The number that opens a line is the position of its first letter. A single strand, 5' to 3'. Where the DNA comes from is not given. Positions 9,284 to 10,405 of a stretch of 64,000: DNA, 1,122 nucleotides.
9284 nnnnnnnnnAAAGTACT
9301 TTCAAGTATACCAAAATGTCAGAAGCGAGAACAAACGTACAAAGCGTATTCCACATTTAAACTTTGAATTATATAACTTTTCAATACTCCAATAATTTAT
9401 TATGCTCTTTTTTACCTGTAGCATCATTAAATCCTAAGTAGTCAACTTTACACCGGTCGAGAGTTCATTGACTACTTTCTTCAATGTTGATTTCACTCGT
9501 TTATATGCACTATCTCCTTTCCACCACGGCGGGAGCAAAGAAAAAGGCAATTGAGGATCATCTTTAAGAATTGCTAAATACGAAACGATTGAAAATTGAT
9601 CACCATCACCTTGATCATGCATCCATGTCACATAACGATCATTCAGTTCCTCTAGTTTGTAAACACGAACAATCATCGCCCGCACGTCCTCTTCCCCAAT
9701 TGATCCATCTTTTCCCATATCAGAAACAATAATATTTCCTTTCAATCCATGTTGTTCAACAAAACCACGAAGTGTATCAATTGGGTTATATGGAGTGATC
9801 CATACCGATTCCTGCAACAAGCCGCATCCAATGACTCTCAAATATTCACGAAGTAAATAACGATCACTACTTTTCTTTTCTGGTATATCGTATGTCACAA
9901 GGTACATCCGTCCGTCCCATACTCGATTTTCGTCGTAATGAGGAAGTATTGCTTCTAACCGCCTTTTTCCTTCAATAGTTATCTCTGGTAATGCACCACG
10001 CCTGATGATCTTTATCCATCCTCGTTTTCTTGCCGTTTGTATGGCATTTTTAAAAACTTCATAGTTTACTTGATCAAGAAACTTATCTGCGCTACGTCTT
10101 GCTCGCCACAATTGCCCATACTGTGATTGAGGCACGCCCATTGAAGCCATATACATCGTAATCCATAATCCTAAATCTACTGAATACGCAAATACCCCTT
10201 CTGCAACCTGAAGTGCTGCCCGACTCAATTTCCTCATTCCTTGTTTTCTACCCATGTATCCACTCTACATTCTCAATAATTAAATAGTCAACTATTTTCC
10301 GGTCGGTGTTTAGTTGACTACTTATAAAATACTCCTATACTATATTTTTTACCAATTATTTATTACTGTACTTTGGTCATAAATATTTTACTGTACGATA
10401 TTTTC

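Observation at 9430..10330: PaaX-like regulator gene bracketed by two copies of a long-spacer palindrome, a candidate dual operator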

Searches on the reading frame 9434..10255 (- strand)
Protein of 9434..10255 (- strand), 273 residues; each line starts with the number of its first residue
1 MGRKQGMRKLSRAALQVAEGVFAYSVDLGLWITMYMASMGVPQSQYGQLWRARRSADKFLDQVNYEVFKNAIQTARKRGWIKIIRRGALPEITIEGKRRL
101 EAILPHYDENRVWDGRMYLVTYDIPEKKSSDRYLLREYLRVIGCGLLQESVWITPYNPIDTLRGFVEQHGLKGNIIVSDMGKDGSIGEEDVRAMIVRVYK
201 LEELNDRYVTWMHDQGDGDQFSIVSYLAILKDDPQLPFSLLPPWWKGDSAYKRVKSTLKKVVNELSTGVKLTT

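Call 6: search_protein_families(library=pfam, proteins=[window:9434-10255:-], max_evalue=0.01)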
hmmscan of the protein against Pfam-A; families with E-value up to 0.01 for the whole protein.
window:9434-10255:- (273 aa): 2 families
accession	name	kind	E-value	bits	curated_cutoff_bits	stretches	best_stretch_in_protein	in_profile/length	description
PF20803.2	PaaX_M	-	2.1e-14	53.8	24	1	111-178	2-69/83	PaaX protein central Cas2-like domain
PF08223.16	PaaX_C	-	0.00015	22.5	22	1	225-260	45-80/91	PaaX-like protein C-terminal domain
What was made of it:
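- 9434..10255 (-): 273-aa PaaX-fold protein: N-terminal winged-helix region, Cas2-like central domain with an invariant YDIPE motif, and a PaaX_C-like helical C-terminus. The last ~14 codons are encoded by palindrome B. Pfam PaaX_M 2.1e-14 and PaaX_C 1.5e-4 (call 6).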

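Call 7: search_protein_families(library=ncbifam, proteins=[window:9434-10255:-], max_evalue=1)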
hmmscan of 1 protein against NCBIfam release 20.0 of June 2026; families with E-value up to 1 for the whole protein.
window:9434-10255:- (273 aa): 2 families
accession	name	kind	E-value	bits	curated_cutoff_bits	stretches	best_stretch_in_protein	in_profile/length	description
TIGR02277.1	PaaX_trns_reg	equivalog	1.1e-14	54.7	264.55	2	64-213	33-181/279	phenylacetic acid degradation operon negative regulatory protein PaaX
TIGR01573.1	cas2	equivalog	0.002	18.3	24.5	1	117-159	2-45/96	CRISPR-associated endonuclease Cas2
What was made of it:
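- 9434..10255 (-): TIGR02277 scores 54.7 against a cutoff of 264.55 (call 7).
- On PaaX proper (TIGR02277 equivalog): 54.7 bits against a cutoff of 264.55 (call 7).
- On Cas2 (CRISPR adaptation): TIGR01573 scores 18.3 against a cutoff of 24.5 (call 7).
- Checked: It scores far below the TIGR02277 PaaX equivalog cutoff (54.7 against 264.55) (calls 6, 7).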

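Call 9: find_homologous_proteins(query=window:9437-10255:-)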
Query window:9437-10255:- (273 aa): 578 proteins with E <= 0.001 among 1267 candidates; the best 120 are listed.
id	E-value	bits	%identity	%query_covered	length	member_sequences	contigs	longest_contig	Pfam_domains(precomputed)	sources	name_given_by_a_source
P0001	1.1e-181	620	100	100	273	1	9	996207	PF20803.3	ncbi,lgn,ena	ncbi:MAG: hypothetical protein AAB492_00740 [Patescibacteria group bacterium]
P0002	1.9e-162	557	88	100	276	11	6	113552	PF20803.3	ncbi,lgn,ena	ncbi:MAG: hypothetical protein AAB937_00380 [Patescibacteria group bacterium]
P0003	1.6e-143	495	84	90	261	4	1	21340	PF20803.3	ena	-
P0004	5.1e-142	490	79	96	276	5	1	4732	PF20803.3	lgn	-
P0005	3.1e-131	454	72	100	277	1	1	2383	PF20803.3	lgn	-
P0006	1.9e-130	452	71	100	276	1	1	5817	PF20803.3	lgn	-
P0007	2.0e-128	445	72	96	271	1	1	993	PF20803.3,PF08223.17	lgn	-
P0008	9.4e-128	443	70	100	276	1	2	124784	PF20803.3,PF08223.17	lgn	-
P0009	9.4e-125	433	72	97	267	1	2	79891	PF20803.3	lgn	-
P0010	1.7e-124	432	68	100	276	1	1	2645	PF20803.3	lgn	-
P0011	6.2e-123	427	70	97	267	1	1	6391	PF20803.3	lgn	-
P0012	7.4e-123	427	69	100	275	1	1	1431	PF20803.3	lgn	-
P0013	1.4e-121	423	66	98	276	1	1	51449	PF20803.3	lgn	-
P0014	2.0e-116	406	66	96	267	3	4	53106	PF20803.3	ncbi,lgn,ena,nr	ncbi:CRISPR-associated endonuclease Cas2 [Patescibacteria group bacterium]|nr:CRISPR-associated endo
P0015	4.6e-116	405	66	99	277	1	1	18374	PF20803.3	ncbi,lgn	-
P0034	5.5e-106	372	60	98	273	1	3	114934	PF20803.3,PF08223.17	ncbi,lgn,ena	ncbi:MAG: PaaX family transcriptional regulator C-terminal domain-containing protein [Patescibacteri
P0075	3.5e-102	359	61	94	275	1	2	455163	PF20803.3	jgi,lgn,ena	jgi:DNA-binding transcriptional regulator PaaX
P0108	8.6e-100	351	60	97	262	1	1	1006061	PF20803.3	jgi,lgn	jgi:DNA-binding transcriptional regulator PaaX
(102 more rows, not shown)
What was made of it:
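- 9434..10255 (-): 578 homologs were found, and every one that carries a name is from Patescibacteria (call 9).
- On Cas2 (CRISPR adaptation): Source annotations of 'Cas2' for relatives (call 9) are over-calls based on the central domain.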

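Call 15: find_related_loci(query=A1, collection=genome_contigs, flank=3000)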
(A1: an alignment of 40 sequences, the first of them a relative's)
Query A1 (273 aa) in genome_contigs; peptide patterns used: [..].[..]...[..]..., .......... (x = any residue, [..] = any of these).
144 stretches matched a pattern; 55 encode a relative of the query (tblastn E <= 1e-3); 55 distinct loci.
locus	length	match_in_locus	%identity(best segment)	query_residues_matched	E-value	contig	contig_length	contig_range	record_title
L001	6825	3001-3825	88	1-272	2e-167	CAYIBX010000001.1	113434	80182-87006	MAG TPA_asm: uncultured Gammaproteobacteria bacterium isolate ERP119705_co18_370 genome assembly, contig: NODE_77_length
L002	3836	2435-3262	83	1-273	4e-146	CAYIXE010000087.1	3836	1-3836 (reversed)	MAG TPA_asm: uncultured Gammaproteobacteria bacterium isolate ERP119705_co7_214 genome assembly, contig: NODE_18273_leng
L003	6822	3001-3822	65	3-273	3e-122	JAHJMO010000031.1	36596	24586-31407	MAG: Patescibacteria group bacterium isolate Old_saline.mb.45 Old_saline.mb.45_k141_1152281, whole genome shotgun sequen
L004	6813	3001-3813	60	3-269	5e-111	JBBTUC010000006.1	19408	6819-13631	MAG: Patescibacteria group bacterium isolate H43-bin113_1 H43_bin113_1_000000000006, whole genome shotgun sequence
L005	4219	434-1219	59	1-260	4e-111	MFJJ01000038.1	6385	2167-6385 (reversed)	MAG: Candidatus Gottesmanbacteria bacterium RIFCSPHIGHO2_01_FULL_46_14 rifcsphigho2_01_scaffold_36980, whole genome shot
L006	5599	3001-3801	62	8-272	4e-110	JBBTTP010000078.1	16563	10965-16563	MAG: Patescibacteria group bacterium isolate H52-bin037_1 H52_bin037_1_000000000078, whole genome shotgun sequence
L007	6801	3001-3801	61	3-265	4e-110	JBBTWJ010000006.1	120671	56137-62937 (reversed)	MAG: Patescibacteria group bacterium isolate H41-bin149_1 H41_bin149_1_000000000006, whole genome shotgun sequence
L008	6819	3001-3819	59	1-270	7e-109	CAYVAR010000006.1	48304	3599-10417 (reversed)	MAG TPA_asm: uncultured Gammaproteobacteria bacterium isolate binchicken_co110_1166 genome assembly, contig: NODE_1745_l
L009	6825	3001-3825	59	1-272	4e-107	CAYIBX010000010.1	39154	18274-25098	MAG TPA_asm: uncultured Gammaproteobacteria bacterium isolate ERP119705_co18_370 genome assembly, contig: NODE_1117_leng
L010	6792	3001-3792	56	1-262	2e-104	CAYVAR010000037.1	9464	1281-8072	MAG TPA_asm: uncultured Gammaproteobacteria bacterium isolate binchicken_co110_1166 genome assembly, contig: NODE_15968_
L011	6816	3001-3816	57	3-272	6e-104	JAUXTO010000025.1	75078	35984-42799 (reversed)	MAG: Candidatus Gottesmanbacteria bacterium isolate C13_maxbin.100 C13_k141_70126, whole genome shotgun sequence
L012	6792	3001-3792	58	1-261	5e-104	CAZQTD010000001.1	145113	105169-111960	MAG TPA_asm: uncultured Gammaproteobacteria bacterium isolate binchicken_co58_20 genome assembly, contig: NODE_91_length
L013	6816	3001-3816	57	3-272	6e-104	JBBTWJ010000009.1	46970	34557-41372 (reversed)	MAG: Patescibacteria group bacterium isolate H41-bin149_1 H41_bin149_1_000000000009, whole genome shotgun sequence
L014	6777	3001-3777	61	1-258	4e-102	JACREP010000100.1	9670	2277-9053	MAG: Candidatus Gottesmanbacteria bacterium isolate NC_groundwater_1702_Pr3_B-0.1um_50_12 SR-2_scaffold_141_3033789, who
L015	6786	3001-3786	53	4-260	3e-98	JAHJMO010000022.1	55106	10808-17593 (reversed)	MAG: Patescibacteria group bacterium isolate Old_saline.mb.45 Old_saline.mb.45_k141_631852, whole genome shotgun sequenc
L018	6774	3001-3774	53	4-261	4e-94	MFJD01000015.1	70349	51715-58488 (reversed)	MAG: Candidatus Gottesmanbacteria bacterium RBG_16_52_11 RBG_16_scaffold_670, whole genome shotgun sequence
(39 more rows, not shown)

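Call 19: find_encoding_contigs(protein=P0001, flank=10000, max_places=3)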
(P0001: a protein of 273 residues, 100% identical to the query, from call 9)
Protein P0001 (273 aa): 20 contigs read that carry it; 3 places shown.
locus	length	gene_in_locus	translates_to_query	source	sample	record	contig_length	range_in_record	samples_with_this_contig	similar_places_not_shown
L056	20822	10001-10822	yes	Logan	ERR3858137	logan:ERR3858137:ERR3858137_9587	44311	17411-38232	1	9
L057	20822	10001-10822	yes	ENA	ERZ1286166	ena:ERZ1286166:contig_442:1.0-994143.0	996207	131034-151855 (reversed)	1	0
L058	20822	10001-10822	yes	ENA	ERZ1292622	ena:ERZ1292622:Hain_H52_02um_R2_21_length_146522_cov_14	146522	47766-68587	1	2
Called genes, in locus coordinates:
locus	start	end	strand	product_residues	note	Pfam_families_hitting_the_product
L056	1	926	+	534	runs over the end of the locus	PF02366:PMT, PF13231:PMT_2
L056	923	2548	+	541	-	PF02366:PMT (weak), PF13231:PMT_2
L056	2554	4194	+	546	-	PF13231:PMT_2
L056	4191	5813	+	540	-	PF10131:PTPS_related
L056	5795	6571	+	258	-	PF00535:Glycos_transf_2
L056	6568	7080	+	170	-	PF18915:DUF5667 (weak)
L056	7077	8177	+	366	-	PF26314:MptA_B_family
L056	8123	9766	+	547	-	PF09586:YfhO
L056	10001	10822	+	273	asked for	PF20803:PaaX_M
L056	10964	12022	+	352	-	PF13439:Glyco_transf_4 (weak), PF00534:Glycos_transf_1, PF13692:Glyco_trans_1_4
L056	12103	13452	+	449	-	PF13173:AAA_14, PF13635:DUF4143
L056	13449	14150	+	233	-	PF00535:Glycos_transf_2, PF10111:Glyco_tranf_2_2 (weak), PF13641:Glyco_tranf_2_3 (weak)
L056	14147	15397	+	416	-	-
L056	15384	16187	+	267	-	PF00535:Glycos_transf_2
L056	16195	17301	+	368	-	PF13439:Glyco_transf_4, PF20706:GT4-conflict, PF00534:Glycos_transf_1, PF13692:Glyco_trans_1_4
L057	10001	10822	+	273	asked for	PF20803:PaaX_M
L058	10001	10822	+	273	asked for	PF20803:PaaX_M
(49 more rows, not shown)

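Call 20: find_encoding_contigs(protein=P0002, flank=10000, max_places=3)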
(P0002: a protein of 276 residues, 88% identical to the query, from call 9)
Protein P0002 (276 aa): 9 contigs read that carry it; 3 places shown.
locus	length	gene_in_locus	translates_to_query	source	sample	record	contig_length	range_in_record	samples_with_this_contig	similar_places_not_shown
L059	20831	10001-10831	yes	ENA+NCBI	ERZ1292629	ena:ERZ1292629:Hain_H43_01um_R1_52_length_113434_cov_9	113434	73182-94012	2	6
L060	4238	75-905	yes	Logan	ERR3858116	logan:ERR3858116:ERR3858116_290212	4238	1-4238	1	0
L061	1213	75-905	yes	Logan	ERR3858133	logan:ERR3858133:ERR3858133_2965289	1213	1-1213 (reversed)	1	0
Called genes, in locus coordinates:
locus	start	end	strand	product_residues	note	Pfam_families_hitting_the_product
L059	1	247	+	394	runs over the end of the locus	PF13439:Glyco_transf_4, PF00534:Glycos_transf_1, PF13692:Glyco_trans_1_4, PF13524:Glyco_trans_1_2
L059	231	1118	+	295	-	PF00535:Glycos_transf_2, PF13641:Glyco_tranf_2_3, PF13632:Glyco_trans_2_3 (weak)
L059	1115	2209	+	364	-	PF13439:Glyco_transf_4, PF20706:GT4-conflict, PF00534:Glycos_transf_1, PF13692:Glyco_trans_1_4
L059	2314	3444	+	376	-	PF00534:Glycos_transf_1, PF13692:Glyco_trans_1_4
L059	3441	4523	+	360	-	PF00483:NTP_transferase, PF12804:NTP_transf_3 (weak), PF22640:ManC_GMP_beta-helix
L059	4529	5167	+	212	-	PF02397:Bac_transf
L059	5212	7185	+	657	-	PF13196:DUF4012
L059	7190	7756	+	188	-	PF11967:RecO_N, PF02565:RecO_C (weak)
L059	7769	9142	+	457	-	PF00587:tRNA-synt_2b (weak), PF03129:HGTP_anticodon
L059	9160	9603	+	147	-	-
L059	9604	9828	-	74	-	-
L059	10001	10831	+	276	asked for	PF20803:PaaX_M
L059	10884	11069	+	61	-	-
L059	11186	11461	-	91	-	-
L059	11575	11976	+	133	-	PF02381:MraZ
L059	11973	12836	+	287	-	PF01795:Methyltransf_5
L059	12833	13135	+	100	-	-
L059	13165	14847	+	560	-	PF03717:PBP_dimer, PF00905:Transpeptidase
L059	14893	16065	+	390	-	PF08245:Mur_ligase_M, PF02875:Mur_ligase_C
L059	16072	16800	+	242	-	PF02578:Cu-oxidase_4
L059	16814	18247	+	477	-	PF01225:Mur_ligase, PF08245:Mur_ligase_M, PF02875:Mur_ligase_C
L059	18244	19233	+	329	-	PF01565:FAD_binding_4, PF02873:MurB_C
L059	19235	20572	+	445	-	PF00275:EPSP_synthase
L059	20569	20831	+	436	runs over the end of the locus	PF00483:NTP_transferase, PF12804:NTP_transf_3, PF25087:GMPPB_C (weak), PF25084:LbH_EIF2B, PF00132:Hexapep (weak)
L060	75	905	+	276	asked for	PF20803:PaaX_M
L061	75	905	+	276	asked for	PF20803:PaaX_M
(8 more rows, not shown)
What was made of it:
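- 9423..10324 (-): The heritable unit, A-gene-B plus ~12 bp. This is the only DNA shared with the 88%-identical ortholog, which lies in a different genomic context. The contexts differ (calls 19, 20).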

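Call 26: search_solved_structures(query=A1, max_evalue=0.01)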
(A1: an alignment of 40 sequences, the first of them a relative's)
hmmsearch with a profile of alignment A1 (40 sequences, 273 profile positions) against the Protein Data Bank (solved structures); distinct sequences matched with E-value up to 0.01: 2.
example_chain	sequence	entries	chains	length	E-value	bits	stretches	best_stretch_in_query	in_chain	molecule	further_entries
8a39_AP1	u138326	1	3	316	0.00018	24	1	68-264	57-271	DNA-binding transcriptional repressor of phenylacetic acid degradation, aryl-CoA responsiv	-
3kfw_X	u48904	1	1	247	0.00092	21.7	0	109-157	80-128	Uncharacterized protein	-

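Call 30: find_encoding_contigs(protein=P0008, flank=5000, max_places=1)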
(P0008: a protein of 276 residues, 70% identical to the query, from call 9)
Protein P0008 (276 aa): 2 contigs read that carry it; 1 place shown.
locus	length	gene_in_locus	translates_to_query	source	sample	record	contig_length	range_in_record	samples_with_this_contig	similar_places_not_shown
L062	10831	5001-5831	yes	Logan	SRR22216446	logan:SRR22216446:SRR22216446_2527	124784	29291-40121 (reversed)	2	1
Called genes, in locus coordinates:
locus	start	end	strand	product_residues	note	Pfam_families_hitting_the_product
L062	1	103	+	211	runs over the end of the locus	PF02397:Bac_transf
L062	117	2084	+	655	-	PF13196:DUF4012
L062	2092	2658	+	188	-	PF11967:RecO_N, PF02565:RecO_C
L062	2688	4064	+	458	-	PF00587:tRNA-synt_2b (weak), PF03129:HGTP_anticodon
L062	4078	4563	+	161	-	-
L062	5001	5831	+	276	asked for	PF08223:PaaX_C (faint), PF20803:PaaX_M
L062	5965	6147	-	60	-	-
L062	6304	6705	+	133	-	PF02381:MraZ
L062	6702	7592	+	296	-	PF01795:Methyltransf_5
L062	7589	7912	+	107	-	-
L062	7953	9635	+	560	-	PF03717:PBP_dimer, PF00905:Transpeptidase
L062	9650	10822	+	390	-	PF08245:Mur_ligase_M, PF02875:Mur_ligase_C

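Call 31: find_encoding_contigs(protein=P0034, flank=5000, max_places=1)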
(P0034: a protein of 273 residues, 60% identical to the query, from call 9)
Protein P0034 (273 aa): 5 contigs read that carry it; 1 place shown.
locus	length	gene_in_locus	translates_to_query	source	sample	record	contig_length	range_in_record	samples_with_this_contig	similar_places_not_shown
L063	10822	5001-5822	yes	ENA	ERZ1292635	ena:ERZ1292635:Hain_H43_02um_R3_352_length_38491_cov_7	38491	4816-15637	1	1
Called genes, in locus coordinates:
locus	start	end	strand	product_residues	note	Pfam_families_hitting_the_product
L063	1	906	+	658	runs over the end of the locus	PF13196:DUF4012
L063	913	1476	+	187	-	PF11967:RecO_N, PF02565:RecO_C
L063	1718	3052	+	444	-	PF00464:SHMT, PF00155:Aminotran_1_2, PF01212:Beta_elim_lyase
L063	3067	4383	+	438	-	PF00587:tRNA-synt_2b, PF03129:HGTP_anticodon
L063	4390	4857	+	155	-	-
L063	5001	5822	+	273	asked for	PF20803:PaaX_M, PF08223:PaaX_C (faint)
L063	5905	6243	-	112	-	-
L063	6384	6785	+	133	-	PF02381:MraZ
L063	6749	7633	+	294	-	PF01795:Methyltransf_5, PF13847:Methyltransf_31 (faint)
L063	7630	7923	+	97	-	-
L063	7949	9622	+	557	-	PF03717:PBP_dimer, PF00905:Transpeptidase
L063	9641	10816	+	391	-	PF08245:Mur_ligase_M, PF02875:Mur_ligase_C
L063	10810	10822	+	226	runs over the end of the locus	PF02578:Cu-oxidase_4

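Call 32: find_encoding_contigs(protein=P0075, flank=5000, max_places=1)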
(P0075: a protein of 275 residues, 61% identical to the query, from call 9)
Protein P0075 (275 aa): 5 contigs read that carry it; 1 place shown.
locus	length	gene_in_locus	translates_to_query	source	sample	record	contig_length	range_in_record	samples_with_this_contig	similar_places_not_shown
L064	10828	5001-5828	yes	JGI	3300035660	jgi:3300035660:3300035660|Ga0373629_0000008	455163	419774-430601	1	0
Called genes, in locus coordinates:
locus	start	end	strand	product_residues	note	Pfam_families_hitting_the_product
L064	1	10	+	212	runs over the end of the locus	PF02397:Bac_transf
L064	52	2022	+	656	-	PF13196:DUF4012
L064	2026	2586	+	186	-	PF11967:RecO_N, PF02565:RecO_C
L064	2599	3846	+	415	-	PF00587:tRNA-synt_2b, PF03129:HGTP_anticodon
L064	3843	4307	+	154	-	-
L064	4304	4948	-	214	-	PF00300:His_Phos_1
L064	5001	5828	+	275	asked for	PF20803:PaaX_M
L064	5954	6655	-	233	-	-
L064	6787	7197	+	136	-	PF02381:MraZ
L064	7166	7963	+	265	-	PF01795:Methyltransf_5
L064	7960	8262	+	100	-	-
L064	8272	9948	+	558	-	PF03717:PBP_dimer, PF00905:Transpeptidase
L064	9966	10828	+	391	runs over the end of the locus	PF08245:Mur_ligase_M, PF02875:Mur_ligase_C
